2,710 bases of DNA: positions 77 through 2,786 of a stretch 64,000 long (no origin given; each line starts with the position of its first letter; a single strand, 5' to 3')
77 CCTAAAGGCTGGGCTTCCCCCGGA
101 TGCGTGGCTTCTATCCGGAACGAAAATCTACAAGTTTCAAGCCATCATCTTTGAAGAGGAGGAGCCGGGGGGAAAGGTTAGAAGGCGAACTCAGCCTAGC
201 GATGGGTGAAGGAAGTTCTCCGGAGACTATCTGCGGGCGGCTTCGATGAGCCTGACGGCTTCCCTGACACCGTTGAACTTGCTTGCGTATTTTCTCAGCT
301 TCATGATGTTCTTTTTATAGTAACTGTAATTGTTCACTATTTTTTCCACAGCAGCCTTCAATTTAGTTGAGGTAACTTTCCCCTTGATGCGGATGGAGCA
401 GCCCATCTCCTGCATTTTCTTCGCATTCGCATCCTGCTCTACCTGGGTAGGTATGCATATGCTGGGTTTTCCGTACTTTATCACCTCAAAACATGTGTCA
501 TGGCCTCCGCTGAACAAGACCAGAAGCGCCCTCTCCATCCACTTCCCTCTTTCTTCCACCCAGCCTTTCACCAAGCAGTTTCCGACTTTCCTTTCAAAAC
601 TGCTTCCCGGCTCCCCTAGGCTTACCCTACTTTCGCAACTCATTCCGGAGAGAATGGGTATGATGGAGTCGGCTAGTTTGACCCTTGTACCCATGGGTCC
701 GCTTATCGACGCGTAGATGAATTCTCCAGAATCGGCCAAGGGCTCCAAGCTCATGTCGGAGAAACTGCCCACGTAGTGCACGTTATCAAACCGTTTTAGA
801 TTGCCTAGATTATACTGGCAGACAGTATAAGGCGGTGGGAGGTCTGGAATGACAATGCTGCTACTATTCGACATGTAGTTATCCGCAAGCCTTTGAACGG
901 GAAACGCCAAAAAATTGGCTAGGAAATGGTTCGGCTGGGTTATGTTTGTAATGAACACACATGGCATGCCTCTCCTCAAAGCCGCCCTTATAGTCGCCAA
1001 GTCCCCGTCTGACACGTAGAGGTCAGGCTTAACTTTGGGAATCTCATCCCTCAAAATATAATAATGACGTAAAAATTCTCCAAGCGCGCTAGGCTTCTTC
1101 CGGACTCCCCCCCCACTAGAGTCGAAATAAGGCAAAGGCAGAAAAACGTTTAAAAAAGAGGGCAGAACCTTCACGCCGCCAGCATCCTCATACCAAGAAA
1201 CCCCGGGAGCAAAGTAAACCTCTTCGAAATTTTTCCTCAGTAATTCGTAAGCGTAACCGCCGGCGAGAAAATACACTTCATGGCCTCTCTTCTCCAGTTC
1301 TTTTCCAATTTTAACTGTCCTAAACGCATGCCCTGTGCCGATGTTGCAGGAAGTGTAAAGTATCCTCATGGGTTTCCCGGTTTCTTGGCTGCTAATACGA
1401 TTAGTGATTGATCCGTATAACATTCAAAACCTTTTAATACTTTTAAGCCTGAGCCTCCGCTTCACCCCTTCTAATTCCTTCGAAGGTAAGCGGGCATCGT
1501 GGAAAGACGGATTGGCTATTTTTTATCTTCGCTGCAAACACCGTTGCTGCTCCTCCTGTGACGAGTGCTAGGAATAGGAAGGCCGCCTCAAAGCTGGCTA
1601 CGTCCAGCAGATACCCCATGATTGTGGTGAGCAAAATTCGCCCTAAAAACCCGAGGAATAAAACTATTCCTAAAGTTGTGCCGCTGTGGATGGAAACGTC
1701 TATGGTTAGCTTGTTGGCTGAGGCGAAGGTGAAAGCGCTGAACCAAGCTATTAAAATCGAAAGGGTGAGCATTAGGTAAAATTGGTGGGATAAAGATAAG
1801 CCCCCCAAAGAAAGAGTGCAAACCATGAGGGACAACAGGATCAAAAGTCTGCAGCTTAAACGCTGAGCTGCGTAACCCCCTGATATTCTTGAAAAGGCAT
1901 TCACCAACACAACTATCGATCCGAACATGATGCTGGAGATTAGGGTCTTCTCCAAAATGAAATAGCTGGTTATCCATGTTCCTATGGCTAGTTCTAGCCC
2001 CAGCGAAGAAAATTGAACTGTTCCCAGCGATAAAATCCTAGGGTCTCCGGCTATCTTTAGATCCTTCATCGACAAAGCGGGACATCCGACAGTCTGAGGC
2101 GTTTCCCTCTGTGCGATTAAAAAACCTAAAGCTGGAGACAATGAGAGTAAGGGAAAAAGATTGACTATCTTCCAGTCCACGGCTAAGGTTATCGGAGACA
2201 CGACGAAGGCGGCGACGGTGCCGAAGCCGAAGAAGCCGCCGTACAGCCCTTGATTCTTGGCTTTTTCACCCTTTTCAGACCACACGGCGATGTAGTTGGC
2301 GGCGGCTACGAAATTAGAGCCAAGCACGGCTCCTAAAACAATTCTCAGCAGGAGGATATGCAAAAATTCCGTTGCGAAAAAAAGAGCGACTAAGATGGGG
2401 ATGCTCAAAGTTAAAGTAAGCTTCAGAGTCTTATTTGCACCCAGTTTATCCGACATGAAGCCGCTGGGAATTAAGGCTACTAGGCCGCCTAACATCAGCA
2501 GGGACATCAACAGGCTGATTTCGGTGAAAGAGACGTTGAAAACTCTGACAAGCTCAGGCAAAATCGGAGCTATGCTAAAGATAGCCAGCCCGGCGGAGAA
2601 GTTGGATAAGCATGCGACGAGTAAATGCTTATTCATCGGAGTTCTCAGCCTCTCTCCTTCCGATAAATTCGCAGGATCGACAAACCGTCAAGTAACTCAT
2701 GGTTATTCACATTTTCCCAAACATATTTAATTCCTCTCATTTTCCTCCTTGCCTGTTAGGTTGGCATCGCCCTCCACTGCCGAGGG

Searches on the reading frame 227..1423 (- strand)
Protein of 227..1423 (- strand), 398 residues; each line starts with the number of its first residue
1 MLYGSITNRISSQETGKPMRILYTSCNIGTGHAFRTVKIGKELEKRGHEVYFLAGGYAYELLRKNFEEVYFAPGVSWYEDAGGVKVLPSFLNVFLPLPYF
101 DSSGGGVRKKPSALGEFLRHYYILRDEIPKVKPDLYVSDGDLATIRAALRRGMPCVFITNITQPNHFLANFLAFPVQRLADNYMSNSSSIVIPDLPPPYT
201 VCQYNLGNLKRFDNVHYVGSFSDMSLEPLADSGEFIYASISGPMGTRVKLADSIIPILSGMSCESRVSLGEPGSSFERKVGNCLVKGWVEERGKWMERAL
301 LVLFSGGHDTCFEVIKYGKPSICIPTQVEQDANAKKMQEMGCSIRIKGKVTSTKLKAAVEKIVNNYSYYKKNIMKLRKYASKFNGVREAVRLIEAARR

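Call 7: search_protein_families(library=pfam, proteins=[window:227-1423:-])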
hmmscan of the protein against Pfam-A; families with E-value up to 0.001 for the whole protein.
window:227-1423:- (398 aa): 4 families
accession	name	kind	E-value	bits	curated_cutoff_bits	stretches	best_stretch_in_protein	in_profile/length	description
PF00201.24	UDPGT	-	2.7e-11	43.4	19.5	1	306-377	348-419/499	UDP-glucoronosyl and UDP-glucosyl transferase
PF04101.22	Glyco_tran_28_C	-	4.5e-11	43.5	22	1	294-373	67-151/166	Glycosyltransferase family 28 C-terminal domain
PF13528.12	Glyco_trans_1_3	-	2.7e-09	37.1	25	0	19-76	1-56/322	Glycosyl transferase family 1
PF06722.18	EryCIII-like_C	-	5.5e-07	30.1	31.7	1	302-377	51-126/145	Erythromycin biosynthesis protein CIII-like, C-terminal domain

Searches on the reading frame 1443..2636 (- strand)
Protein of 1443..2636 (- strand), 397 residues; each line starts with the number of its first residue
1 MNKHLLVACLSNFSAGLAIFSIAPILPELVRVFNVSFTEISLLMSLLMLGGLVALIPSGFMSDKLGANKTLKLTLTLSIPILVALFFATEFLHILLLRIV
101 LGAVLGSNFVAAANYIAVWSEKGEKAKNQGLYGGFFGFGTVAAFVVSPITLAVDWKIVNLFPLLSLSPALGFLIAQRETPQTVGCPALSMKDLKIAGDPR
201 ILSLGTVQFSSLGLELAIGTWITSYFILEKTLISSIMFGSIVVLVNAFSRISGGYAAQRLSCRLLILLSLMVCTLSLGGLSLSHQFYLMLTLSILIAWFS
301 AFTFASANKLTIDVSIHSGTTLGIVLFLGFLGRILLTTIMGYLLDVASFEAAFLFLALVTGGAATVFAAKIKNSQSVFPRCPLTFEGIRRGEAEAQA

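Call 7: search_protein_families(library=pfam, proteins=[window:1443-2636:-])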
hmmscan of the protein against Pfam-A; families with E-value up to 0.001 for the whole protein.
window:1443-2636:- (397 aa): 1 family
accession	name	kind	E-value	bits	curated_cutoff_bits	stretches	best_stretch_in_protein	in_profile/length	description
PF07690.21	MFS_1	-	1.3e-31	110.3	33.4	2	9-282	2-287/347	Major Facilitator Superfamily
